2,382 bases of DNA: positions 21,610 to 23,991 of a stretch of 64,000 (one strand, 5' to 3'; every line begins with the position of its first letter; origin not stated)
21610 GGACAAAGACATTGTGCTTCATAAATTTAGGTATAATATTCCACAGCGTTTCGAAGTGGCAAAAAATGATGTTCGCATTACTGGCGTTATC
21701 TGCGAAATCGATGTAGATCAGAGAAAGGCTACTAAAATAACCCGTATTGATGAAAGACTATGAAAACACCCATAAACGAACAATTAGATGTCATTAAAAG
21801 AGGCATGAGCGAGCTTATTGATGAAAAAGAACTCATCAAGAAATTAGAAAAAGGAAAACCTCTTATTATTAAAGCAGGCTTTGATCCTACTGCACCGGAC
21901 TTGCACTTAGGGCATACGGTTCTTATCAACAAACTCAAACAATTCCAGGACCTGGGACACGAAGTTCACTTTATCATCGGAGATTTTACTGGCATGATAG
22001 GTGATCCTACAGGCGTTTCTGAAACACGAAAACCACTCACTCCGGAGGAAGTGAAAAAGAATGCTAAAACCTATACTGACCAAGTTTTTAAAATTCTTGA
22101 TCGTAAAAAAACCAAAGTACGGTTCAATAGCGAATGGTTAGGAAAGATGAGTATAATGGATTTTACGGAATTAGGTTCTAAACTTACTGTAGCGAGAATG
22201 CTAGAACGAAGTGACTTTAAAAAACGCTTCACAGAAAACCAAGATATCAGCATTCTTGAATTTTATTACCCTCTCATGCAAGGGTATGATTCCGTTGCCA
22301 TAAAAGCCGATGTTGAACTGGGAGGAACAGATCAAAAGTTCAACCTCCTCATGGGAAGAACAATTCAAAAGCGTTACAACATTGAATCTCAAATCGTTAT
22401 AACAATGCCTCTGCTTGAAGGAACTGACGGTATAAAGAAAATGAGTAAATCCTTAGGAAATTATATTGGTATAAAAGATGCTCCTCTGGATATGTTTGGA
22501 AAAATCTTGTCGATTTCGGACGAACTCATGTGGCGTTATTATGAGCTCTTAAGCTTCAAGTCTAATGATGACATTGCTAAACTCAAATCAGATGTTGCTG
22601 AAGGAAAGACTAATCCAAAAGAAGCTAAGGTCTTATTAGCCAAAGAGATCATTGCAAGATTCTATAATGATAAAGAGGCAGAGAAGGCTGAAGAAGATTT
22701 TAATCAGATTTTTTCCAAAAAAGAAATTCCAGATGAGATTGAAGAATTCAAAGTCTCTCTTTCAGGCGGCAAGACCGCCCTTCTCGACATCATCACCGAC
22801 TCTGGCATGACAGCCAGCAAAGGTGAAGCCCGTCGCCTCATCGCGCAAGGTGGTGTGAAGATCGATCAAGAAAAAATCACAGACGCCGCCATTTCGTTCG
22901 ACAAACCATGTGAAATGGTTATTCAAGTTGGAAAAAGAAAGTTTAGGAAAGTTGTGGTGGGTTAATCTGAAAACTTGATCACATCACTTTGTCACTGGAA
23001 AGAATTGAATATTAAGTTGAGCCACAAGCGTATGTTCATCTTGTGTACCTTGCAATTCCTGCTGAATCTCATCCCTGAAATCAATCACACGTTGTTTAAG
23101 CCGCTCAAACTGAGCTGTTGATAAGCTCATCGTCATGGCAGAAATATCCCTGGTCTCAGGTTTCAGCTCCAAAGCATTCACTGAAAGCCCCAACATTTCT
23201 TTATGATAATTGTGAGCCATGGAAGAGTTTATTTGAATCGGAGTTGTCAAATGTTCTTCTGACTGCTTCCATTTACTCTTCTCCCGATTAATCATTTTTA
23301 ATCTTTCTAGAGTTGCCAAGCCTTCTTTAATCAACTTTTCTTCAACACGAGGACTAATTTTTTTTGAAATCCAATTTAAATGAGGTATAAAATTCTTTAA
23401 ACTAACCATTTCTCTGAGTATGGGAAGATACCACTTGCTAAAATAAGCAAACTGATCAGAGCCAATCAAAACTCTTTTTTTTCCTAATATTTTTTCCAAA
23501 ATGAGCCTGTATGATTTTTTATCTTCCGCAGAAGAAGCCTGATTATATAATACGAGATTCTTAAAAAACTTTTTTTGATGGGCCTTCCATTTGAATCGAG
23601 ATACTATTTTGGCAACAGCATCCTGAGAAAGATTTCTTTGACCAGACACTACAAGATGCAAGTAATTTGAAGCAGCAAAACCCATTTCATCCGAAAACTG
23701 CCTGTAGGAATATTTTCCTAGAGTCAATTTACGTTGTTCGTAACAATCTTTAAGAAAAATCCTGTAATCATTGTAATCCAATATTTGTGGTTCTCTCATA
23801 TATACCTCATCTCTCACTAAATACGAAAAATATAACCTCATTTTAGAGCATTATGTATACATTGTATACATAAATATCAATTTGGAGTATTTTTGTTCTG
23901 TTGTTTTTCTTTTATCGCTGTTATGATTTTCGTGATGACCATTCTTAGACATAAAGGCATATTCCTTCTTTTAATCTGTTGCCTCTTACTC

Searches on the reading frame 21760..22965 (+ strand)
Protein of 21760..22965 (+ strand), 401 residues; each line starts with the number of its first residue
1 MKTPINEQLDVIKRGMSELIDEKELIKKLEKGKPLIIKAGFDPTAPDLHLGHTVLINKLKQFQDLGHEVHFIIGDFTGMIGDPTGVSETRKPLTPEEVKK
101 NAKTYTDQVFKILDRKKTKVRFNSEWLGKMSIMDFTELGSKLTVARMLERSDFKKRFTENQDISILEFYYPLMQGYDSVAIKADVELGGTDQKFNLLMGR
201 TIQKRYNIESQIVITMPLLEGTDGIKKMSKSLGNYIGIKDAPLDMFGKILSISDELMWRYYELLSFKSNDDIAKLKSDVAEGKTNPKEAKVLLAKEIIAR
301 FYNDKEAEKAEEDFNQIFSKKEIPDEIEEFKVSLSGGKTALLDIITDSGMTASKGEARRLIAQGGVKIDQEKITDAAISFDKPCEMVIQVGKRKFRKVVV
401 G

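Call 30: search_protein_families(library=ncbifam, proteins=[window:21760-22965:+], max_evalue=0.00001)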
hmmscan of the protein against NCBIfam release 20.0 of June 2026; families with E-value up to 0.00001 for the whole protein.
window:21760-22965:+ (401 aa): 3 families
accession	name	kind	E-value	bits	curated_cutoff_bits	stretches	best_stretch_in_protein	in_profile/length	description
TIGR00234.1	tyrS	equivalog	4.8e-126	421.1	113.8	1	4-398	3-403/406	tyrosine--tRNA ligase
NF006330.0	PRK08560.1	equivalog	3.5e-29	101.9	220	1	5-249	3-245/342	tyrosine--tRNA ligase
TIGR00233.1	trpS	equivalog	4.4e-10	39.4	176.75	1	36-251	4-217/328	tryptophan--tRNA ligase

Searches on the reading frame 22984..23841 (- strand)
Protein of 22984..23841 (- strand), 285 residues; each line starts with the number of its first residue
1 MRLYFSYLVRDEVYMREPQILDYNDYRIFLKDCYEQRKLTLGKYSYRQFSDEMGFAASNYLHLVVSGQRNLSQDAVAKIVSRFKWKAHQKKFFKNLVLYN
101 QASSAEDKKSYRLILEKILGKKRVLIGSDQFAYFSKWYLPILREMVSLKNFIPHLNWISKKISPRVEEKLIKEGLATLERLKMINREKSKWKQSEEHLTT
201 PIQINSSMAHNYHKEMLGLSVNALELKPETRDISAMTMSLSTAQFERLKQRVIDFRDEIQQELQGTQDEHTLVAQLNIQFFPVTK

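Call 76: search_protein_families(library=pfam, proteins=[window:22984-23841:-], max_evalue=0.001)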
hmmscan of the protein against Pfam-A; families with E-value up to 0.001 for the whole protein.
window:22984-23841:- (285 aa): 1 family
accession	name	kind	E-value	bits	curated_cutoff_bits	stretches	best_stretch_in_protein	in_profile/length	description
PF14394.12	DUF4423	-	2.5e-35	122.2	30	1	126-283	10-165/165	Domain of unknown function (DUF4423)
